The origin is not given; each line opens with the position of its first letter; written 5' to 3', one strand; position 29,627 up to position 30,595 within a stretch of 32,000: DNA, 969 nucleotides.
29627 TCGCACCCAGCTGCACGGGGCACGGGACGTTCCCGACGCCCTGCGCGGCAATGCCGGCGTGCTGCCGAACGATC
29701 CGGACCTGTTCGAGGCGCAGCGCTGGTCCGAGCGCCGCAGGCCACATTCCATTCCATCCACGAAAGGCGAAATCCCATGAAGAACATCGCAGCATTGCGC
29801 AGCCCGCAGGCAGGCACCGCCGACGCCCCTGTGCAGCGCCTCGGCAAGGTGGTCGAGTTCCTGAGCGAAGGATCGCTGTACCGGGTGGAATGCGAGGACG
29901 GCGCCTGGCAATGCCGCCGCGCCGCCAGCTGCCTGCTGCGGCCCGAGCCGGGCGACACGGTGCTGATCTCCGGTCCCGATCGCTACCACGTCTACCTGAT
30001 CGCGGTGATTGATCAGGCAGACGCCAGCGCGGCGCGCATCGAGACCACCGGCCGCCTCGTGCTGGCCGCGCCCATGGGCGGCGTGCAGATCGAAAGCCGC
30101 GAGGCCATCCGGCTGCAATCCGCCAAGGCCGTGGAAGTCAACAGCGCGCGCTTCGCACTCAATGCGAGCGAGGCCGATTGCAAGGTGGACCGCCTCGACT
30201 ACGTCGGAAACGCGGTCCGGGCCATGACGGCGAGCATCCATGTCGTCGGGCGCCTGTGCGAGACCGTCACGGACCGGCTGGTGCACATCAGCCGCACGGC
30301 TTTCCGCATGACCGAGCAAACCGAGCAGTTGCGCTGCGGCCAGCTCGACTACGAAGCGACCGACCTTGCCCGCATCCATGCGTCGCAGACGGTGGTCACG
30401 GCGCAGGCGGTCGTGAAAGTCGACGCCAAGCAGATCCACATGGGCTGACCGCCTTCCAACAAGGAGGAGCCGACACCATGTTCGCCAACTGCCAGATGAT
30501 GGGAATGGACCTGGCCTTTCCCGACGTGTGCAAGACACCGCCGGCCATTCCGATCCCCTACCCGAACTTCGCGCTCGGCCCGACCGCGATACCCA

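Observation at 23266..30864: Orphan VgrG island: VgrG, TM protein, DUF2169-pentapeptide, pentapeptide, DUF3540, short DUF4150 PAAR-like, with no identifiable toxin or immunity gene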

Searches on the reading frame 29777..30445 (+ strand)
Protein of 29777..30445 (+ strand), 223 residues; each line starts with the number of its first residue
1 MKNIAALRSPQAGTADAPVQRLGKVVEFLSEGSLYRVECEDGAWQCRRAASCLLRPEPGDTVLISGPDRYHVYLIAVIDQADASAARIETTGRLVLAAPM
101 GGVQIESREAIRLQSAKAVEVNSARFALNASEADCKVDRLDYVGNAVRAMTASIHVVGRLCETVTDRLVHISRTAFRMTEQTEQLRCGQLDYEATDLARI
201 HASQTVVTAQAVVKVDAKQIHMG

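Call 7: search_protein_families(library=pfam, proteins=[window:29777-30445:+], max_evalue=0.01)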
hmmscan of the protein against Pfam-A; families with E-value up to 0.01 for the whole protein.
window:29777-30445:+ (223 aa): 1 family
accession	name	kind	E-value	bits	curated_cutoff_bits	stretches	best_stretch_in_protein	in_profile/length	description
PF12059.13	DUF3540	-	2.4e-56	191.3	27.9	1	31-223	7-199/199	Protein of unknown function (DUF3540)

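Call 19: find_homologous_proteins(query=window:29777-30445:+, max_evalue=0.001)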
Query window:29777-30445:+ (223 aa): 64 proteins with E <= 0.001 among 823 candidates.
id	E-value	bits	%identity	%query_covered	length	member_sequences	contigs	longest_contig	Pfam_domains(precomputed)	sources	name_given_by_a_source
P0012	3.8e-130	450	94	100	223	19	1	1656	PF12059.14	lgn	-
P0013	6.2e-119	413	87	99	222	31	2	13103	PF12059.14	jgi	jgi:hypothetical protein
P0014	7.0e-110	383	82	99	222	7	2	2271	PF12059.14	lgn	-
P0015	8.6e-90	318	70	99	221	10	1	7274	PF12059.14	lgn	-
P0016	5.9e-83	296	67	99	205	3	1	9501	PF12059.14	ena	-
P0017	5.5e-64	234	51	99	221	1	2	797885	PF12059.14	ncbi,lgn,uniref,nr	ncbi:MAG: DUF3540 domain-containing protein [Pigmentiphaga sp.]|uniref:DUF3540 domain-containing pro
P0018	7.5e-60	220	54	92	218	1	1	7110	PF12059.14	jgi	jgi:hypothetical protein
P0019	1.4e-57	213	49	99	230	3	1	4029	PF12059.14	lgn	-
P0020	2.0e-57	212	52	92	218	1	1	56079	PF12059.14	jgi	jgi:hypothetical protein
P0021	3.9e-57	211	48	100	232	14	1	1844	PF12059.14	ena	-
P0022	5.3e-56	208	49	94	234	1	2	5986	PF12059.14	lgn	-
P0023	5.7e-56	208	48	98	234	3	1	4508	PF12059.14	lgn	-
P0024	6.5e-56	207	48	96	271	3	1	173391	PF12059.14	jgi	jgi:Protein of unknown function (DUF3540)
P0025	6.8e-56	207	50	92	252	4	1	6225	PF12059.14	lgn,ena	-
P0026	7.0e-56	207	52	92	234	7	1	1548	PF12059.14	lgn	-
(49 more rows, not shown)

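Call 22: find_related_loci(query=A1, collection=genome_contigs, flank=10000)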
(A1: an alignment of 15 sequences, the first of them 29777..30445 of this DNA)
Query A1 (223 aa) in genome_contigs; peptide patterns used: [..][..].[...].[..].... (x = any residue, [..] = any of these).
270 stretches matched a pattern; 250 encode a relative of the query (tblastn E <= 1e-3); the best 80 are kept; 79 distinct loci.
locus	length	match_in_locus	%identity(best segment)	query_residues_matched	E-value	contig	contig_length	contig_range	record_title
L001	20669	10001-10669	88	1-223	3e-132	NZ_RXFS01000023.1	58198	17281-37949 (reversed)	Variovorax sp. 679 23, whole genome shotgun sequence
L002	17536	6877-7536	70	3-223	3e-97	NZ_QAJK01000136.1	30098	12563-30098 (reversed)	Variovorax sp. KBW07 KBW7_CAGATC_contig_136, whole genome shotgun sequence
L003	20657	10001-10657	51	4-223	5e-70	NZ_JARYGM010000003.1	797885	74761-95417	MAG: Pigmentiphaga sp. isolate MAG5_BQ9 NODE_3_length_797885_cov_38.360439, whole genome shotgun sequence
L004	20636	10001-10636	53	12-223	1e-66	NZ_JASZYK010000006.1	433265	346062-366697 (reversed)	Variovorax sp. J22G73 L63950_6, whole genome shotgun sequence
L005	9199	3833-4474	48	1-223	2e-63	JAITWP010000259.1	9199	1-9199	MAG: Azoarcus sp. isolate Xx448_bin25 k119_921230, whole genome shotgun sequence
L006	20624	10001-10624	50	15-223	2e-62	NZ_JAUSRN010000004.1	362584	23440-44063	Variovorax paradoxus strain DS1452 Ga0466855_04, whole genome shotgun sequence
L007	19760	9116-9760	47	4-223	2e-61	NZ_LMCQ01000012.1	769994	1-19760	Variovorax sp. Root318D1 contig_2, whole genome shotgun sequence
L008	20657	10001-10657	49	3-223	2e-61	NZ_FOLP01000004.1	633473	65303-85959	Variovorax sp. OK212, whole genome shotgun sequence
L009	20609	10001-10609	48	18-223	4e-61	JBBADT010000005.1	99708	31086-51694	MAG: Advenella sp. isolate SO_2017_LW2_13 scaffold_457_c1_LW138R_2017, whole genome shotgun sequence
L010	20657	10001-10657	49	3-223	4e-61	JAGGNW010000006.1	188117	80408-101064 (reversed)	Variovorax paradoxus strain ISL-81 ISL81_7, whole genome shotgun sequence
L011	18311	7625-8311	46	3-223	2e-60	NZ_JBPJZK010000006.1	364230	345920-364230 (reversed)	Variovorax sp. ZT5P49 NODE_6_length_364230_cov_33.417986, whole genome shotgun sequence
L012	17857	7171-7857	46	3-223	1e-60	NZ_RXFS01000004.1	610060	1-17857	Variovorax sp. 679 4, whole genome shotgun sequence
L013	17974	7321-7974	47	5-223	4e-59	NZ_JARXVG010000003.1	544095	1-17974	Variovorax boronicumulans strain PgBe293 Ga0498876_03, whole genome shotgun sequence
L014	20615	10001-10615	49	18-223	1e-58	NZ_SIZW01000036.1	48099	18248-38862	Achromobacter aestuarii strain KS-M25 103, whole genome shotgun sequence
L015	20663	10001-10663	48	1-223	2e-58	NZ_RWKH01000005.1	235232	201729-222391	Variovorax sp. DXTD-1 5, whole genome shotgun sequence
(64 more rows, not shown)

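Call 37: search_dna_similar(query=window:29777-30445:+, collection=plasmids, mode=protein, max_evalue=0.001, max_rows=40, rows=spread)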
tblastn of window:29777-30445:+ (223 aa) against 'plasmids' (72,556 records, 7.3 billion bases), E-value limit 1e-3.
Records with a match: 11; places in all: 11; records where one place covers at least 80% of the query: 7.
Best place of each record, by identity: <60% 11.
By first word of the organism name: Pantoea 2; Caballeronia 2; Burkholderia 2; uncultured 1; Enterobacter 1; Raoultella 1; Escherichia 1; Variovorax 1.
By predicted mobility (MOB-suite, as given by PLSDB): conjugative 6; non-mobilizable 5.
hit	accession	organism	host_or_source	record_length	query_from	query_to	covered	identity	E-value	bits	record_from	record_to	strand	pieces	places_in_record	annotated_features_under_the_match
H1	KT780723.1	uncultured bacterium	-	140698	18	223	92%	36.4%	2e-27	115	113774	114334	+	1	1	hypothetical protein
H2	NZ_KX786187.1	Enterobacter cloacae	-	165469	18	223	92%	36.4%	2e-27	115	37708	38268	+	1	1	DUF3540 domain-containing protein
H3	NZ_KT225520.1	Raoultella ornithinolytica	-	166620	18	223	92%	36.4%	2e-27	115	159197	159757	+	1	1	DUF3540 domain-containing protein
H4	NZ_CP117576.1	Escherichia albertii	whole organism,bird (unidentified ...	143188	18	223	92%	35.9%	5e-27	115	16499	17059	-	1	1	DUF3540 domain-containing protein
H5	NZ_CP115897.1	Pantoea piersonii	Homo sapiens,blood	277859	18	223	92%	35.9%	1e-25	111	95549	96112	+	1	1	DUF3540 domain-containing protein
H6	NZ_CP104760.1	Pantoea piersonii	Homo sapiens,Cell culture,Unstimulated ...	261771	18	223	92%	35.9%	3e-25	110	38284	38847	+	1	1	DUF3540 domain-containing protein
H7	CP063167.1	Variovorax paradoxus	-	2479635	45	223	80%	31.0%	1e-12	74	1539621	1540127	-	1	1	DUF3540 domain-containing protein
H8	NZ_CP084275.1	Caballeronia grimmiae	Leptoglossus zonatus,Cell culture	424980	32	203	77%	29.8%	8e-8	59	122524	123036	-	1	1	DUF3540 domain-containing protein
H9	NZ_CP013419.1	Burkholderia savannae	soil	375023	40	202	73%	24.3%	2e-5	52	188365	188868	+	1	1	DUF3540 domain-containing protein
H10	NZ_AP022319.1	Burkholderia sp. THE68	Togo hemipterus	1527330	48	203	70%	23.6%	2e-5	52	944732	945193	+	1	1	none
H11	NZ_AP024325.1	Caballeronia sp. NK8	-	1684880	48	203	70%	23.6%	2e-5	52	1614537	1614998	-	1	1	none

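Call 38: get_annotated_region(hit=H2, flank=12000)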
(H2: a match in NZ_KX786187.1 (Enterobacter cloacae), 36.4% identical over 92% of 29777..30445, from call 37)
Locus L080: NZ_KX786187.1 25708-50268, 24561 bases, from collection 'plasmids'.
description: Enterobacter cloacae strain N14-0444 plasmid pIMI-6, complete sequence
organism: Enterobacter cloacae (NCBI taxid 550)
taxonomy: Bacteria; Pseudomonadota; Gammaproteobacteria; Enterobacterales; Enterobacteriaceae; Enterobacter; Enterobacter cloacae
host: -; source: -; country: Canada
typing (MOB-suite, as given by PLSDB): conjugative; replicon IncFII,rep_cluster_2183; relaxase MOBF,MOBP; mating-pair formation MPF_F
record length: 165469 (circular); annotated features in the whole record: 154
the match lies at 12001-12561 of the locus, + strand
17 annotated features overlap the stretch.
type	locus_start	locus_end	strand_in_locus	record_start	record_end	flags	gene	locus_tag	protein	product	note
CDS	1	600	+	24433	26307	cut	tssF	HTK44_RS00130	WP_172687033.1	type VI secretion system baseplate subunit TssF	GO:0033103 - protein secretion by the type VI secretion system [Evidence IEA]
CDS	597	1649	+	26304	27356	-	tssG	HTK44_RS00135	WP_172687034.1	type VI secretion system baseplate subunit TssG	GO:0033103 - protein secretion by the type VI secretion system [Evidence IEA]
CDS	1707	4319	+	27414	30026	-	tssH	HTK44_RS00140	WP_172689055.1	type VI secretion system ATPase TssH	GO:0033103 - protein secretion by the type VI secretion system [Evidence IEA]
CDS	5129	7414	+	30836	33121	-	tssI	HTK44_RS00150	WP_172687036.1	type VI secretion system tip protein TssI/VgrG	GO:0033103 - protein secretion by the type VI secretion system [Evidence IEA]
CDS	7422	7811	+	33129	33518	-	-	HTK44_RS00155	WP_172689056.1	hypothetical protein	-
CDS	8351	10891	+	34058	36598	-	-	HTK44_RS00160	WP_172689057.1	DUF2169 domain-containing protein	-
CDS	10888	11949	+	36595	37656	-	-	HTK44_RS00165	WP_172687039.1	pentapeptide repeat-containing protein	-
CDS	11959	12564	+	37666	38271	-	-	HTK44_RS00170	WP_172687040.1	DUF3540 domain-containing protein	-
CDS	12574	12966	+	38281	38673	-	-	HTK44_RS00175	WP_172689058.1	DUF4150 domain-containing protein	-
CDS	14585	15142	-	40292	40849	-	-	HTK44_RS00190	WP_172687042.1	hypothetical protein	-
CDS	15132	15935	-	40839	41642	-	-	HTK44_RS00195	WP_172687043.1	hypothetical protein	-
CDS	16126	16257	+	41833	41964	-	-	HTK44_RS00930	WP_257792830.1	hypothetical protein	-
CDS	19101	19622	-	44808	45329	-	-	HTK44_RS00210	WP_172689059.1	fimbrial protein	GO:0007155 - cell adhesion [Evidence IEA]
CDS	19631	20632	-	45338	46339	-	-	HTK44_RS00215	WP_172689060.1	fimbrial protein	GO:0007155 - cell adhesion [Evidence IEA]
CDS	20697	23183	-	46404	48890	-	-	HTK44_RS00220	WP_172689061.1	fimbria/pilus outer membrane usher protein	GO:0009297 - pilus assembly [Evidence IEA]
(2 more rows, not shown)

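Call 39: get_annotated_region(hit=H5, flank=12000)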
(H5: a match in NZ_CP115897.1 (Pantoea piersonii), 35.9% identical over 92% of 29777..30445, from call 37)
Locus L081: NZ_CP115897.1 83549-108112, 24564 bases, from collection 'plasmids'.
description: Pantoea piersonii strain URMC-2103A041 plasmid p277859, complete sequence
organism: Pantoea piersonii (NCBI taxid 2364647)
taxonomy: Bacteria; Pseudomonadota; Gammaproteobacteria; Enterobacterales; Erwiniaceae; Pantoea; Pantoea piersonii
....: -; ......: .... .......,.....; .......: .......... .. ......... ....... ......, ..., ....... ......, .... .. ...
typing (MOB-suite, as given by PLSDB): non-mobilizable; replicon rep_cluster_2061
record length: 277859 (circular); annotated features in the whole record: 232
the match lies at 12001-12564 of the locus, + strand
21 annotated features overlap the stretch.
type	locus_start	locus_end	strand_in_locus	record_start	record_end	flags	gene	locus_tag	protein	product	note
CDS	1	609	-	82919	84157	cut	-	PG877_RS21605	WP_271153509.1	thioredoxin family protein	-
CDS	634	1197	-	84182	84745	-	-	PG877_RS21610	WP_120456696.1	peroxiredoxin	-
CDS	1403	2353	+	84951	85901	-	-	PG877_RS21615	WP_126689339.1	Rpn family recombination-promoting nuclease/putative transposase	-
CDS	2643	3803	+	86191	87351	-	-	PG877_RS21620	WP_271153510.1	macrolide family glycosyltransferase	-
CDS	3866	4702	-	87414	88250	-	-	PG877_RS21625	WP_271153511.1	SDR family oxidoreductase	-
CDS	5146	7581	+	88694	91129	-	tssI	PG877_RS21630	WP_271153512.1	type VI secretion system tip protein TssI/VgrG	GO:0033103 - protein secretion by the type VI secretion system [Evidence IEA]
CDS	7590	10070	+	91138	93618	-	-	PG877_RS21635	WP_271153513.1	DUF2169 domain-containing protein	-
CDS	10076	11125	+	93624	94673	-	-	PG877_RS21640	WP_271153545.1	pentapeptide repeat-containing protein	-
CDS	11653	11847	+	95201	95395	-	-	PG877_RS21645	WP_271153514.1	hypothetical protein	-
CDS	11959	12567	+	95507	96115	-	-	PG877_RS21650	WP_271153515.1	DUF3540 domain-containing protein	-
CDS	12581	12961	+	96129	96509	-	-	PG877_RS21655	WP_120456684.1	DUF4150 domain-containing protein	-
CDS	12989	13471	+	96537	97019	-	-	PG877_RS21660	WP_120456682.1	membrane lipoprotein lipid attachment site-containing protein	-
CDS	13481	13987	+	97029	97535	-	tssJ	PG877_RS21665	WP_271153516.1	type VI secretion system lipoprotein TssJ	GO:0033103 - protein secretion by the type VI secretion system [Evidence IEA]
CDS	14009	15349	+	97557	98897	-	tssK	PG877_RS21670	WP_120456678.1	type VI secretion system baseplate subunit TssK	GO:0033103 - protein secretion by the type VI secretion system [Evidence IEA]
CDS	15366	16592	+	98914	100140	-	-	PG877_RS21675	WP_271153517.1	DotU family type VI secretion system protein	-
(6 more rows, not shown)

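Call 40: search_protein_families(library=pfam, proteins=[L080:7422-7808:+, L080:5129-7411:+, L080:12574-12963:+], max_evalue=1)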
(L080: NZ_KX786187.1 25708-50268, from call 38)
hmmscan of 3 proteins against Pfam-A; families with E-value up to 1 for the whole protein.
L080:7422-7808:+ (129 aa): 0 families

L080:5129-7411:+ (761 aa): 7 families
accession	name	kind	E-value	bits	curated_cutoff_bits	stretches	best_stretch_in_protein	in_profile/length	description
PF05954.17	Phage_GPD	-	1.8e-84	283.9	30.1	1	25-330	2-304/305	Phage tail baseplate hub (GPD)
PF22178.3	Gp5_trimer_C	-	5.9e-18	65.5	30.9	1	468-572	1-104/112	Bacteriophage T4 gp5 C-terminal trimerisation domain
PF04717.18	Phage_base_V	-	4.7e-14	52.9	23.8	1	384-451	12-75/75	Type VI secretion system/phage-baseplate injector OB domain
PF20093.5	DUF6484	-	0.0089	17.1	27.6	1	429-450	40-61/61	Domain of unknown function (DUF6484)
PF22255.2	Gp44-like_2nd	-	0.019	15.4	27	1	112-169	16-73/84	Baseplate hub protein gp44-like, second domain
PF12059.13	DUF3540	-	0.028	14.8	27.9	1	625-674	68-117/199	Protein of unknown function (DUF3540)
PF12124.13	bCoV_SUD_C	-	0.18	12.1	25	0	136-159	11-34/66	Betacoronavirus SUD-C domain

L080:12574-12963:+ (130 aa): 1 family
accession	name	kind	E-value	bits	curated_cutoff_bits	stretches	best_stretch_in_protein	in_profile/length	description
PF13665.11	Tox-PAAR-like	-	1.6e-38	131.6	31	1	10-115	2-108/108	Toxin PAAR-like domain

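Call 66: predict_structure(alignment_id=A1)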
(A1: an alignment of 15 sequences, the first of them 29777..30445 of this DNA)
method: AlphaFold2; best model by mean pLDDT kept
length: 223 residues; sequences in the alignment: 15
mean_pLDDT: 71.9   pTM: 0.50
mean pLDDT of the five models: 71.9, 70.8, 70.8, 69.9, 59.3
residues with pLDDT >= 90: 57; 70-90: 92; 50-70: 19; < 50: 55
segments of 3 or more residues with pLDDT < 50: 1-13, 182-223
pLDDT, mean of each block of 10 residues (from residue 1): 43 68 94 90 93 93 95 95 84 82 83 82 78 79 65 78 79 67 39 36 33 35 32
secondary structure, 60 per line:
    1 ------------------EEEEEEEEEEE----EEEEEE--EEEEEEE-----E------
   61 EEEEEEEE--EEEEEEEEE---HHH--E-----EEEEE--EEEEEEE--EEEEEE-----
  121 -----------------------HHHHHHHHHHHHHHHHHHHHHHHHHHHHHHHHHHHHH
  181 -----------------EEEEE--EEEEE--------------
elements in order: E19-29 E34-39 E42-48 E61-68 E71-79 E94-98 E101-107 E110-115 H144-180 E198-202 E205-209

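Call 70: fold_search(model_id=the predicted structure, library=pdb)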
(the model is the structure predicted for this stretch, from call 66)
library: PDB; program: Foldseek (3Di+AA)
matches with E <= 10: 1069; with E <= 0.001: 14
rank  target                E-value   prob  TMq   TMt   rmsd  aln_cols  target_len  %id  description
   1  4s37_I                6.4e-05  1.00  0.23  0.29  10.9       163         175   13  Crystal structure of R2 pyocin membrane-piercing spike (released 2016-01-27)
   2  4s37_B                6.4e-05  1.00  0.23  0.29  10.9       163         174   13  Crystal structure of R2 pyocin membrane-piercing spike (released 2016-01-27)
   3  4s37_D                7.9e-05  1.00  0.23  0.30  10.9       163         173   13  Crystal structure of R2 pyocin membrane-piercing spike (released 2016-01-27)
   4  4s37_R                8.4e-05  1.00  0.24  0.31  10.9       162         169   14  Crystal structure of R2 pyocin membrane-piercing spike (released 2016-01-27)
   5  4s37_H                9.9e-05  1.00  0.23  0.29  11.1       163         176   13  Crystal structure of R2 pyocin membrane-piercing spike (released 2016-01-27)
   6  4s37_A                1.3e-04  1.00  0.23  0.30  11.0       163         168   13  Crystal structure of R2 pyocin membrane-piercing spike (released 2016-01-27)
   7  4s37_M                1.5e-04  1.00  0.23  0.30  10.9       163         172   13  Crystal structure of R2 pyocin membrane-piercing spike (released 2016-01-27)
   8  9qgm_8A               1.5e-04  1.00  0.26  0.12  13.6       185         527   16  Cryo-EM structure of the PlPVC1 central spike, 3-fold symmetrized (C3), in extended state (released 2025-10-29)
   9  4s37_C                1.7e-04  1.00  0.23  0.30  11.0       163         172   13  Crystal structure of R2 pyocin membrane-piercing spike (released 2016-01-27)
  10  4s37_Q                1.9e-04  1.00  0.24  0.31  10.8       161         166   14  Crystal structure of R2 pyocin membrane-piercing spike (released 2016-01-27)
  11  4s37_N                2.1e-04  1.00  0.23  0.30  10.9       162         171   12  Crystal structure of R2 pyocin membrane-piercing spike (released 2016-01-27)
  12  4s37_P                2.2e-04  1.00  0.21  0.27  11.4       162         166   14  Crystal structure of R2 pyocin membrane-piercing spike (released 2016-01-27)
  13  4s37_F                2.6e-04  1.00  0.24  0.30  10.8       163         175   13  Crystal structure of R2 pyocin membrane-piercing spike (released 2016-01-27)
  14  7aef_q                5.7e-04  1.00  0.25  0.10  15.3       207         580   16  Cryo-EM structure of an extracellular contractile injection system in marine bacterium Algoriphagus machipongonensis,  (released 2022-02-23)
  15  3qr8                  1.4e-03  1.00  0.25  0.32  12.5       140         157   16  Crystal structure of the bacteriophage P2 membrane-piercing protein gpV (released 2012-02-22)
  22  4mtk_A                8.3e-03  0.90  0.24  0.11  19.1       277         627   12  Crystal structure of PA0091 VgrG1, the central spike of the Type VI Secretion System (released 2014-10-01)
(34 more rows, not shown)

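Call 75: get_annotated_region(hit=H9, flank=9000)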
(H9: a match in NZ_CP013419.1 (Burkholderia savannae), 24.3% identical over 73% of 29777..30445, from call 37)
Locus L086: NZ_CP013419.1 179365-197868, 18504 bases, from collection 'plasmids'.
description: Burkholderia savannae strain MSMB266 plasmid pMSMB0266, complete sequence
organism: Burkholderia savannae (NCBI taxid 1637837)
taxonomy: Bacteria; Pseudomonadota; Betaproteobacteria; Burkholderiales; Burkholderiaceae; Burkholderia; Burkholderia savannae
host: -; source: soil; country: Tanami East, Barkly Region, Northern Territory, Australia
typing (MOB-suite, as given by PLSDB): conjugative; replicon rep_cluster_2012; relaxase MOBP; mating-pair formation MPF_T
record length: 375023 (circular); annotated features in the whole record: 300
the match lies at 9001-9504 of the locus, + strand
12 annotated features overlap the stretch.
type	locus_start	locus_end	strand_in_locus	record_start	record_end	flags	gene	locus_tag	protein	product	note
CDS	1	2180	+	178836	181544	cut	tssH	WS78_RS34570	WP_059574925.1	type VI secretion system ATPase TssH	GO:0033103 - protein secretion by the type VI secretion system [Evidence IEA]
CDS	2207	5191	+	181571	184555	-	tssI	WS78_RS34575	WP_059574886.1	type VI secretion system tip protein TssI/VgrG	GO:0033103 - protein secretion by the type VI secretion system [Evidence IEA]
CDS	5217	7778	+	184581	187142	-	-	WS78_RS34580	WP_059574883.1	type VI secretion system accessory protein TagAB-5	-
CDS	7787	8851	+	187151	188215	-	-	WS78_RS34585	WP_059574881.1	type VI secretion system accessory protein TagB-5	-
CDS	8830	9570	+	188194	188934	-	-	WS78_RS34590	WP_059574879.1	DUF3540 domain-containing protein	-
CDS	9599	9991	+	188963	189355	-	-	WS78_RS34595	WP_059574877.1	DUF4150 domain-containing protein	-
CDS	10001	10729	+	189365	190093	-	tssJ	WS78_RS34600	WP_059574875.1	type VI secretion system lipoprotein TssJ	GO:0033103 - protein secretion by the type VI secretion system [Evidence IEA]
CDS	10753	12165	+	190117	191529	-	tssK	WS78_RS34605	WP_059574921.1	type VI secretion system baseplate subunit TssK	GO:0033103 - protein secretion by the type VI secretion system [Evidence IEA]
CDS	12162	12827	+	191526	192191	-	-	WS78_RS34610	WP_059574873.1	DotU family type IV/VI secretion system protein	-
CDS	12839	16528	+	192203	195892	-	-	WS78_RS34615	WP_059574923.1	type VI secretion system protein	-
CDS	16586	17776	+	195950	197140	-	-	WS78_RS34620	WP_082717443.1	Ig-like domain-containing protein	-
CDS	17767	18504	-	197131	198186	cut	-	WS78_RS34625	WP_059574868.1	AraC family transcriptional regulator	GO:0006355 - regulation of DNA-templated transcription [Evidence IEA]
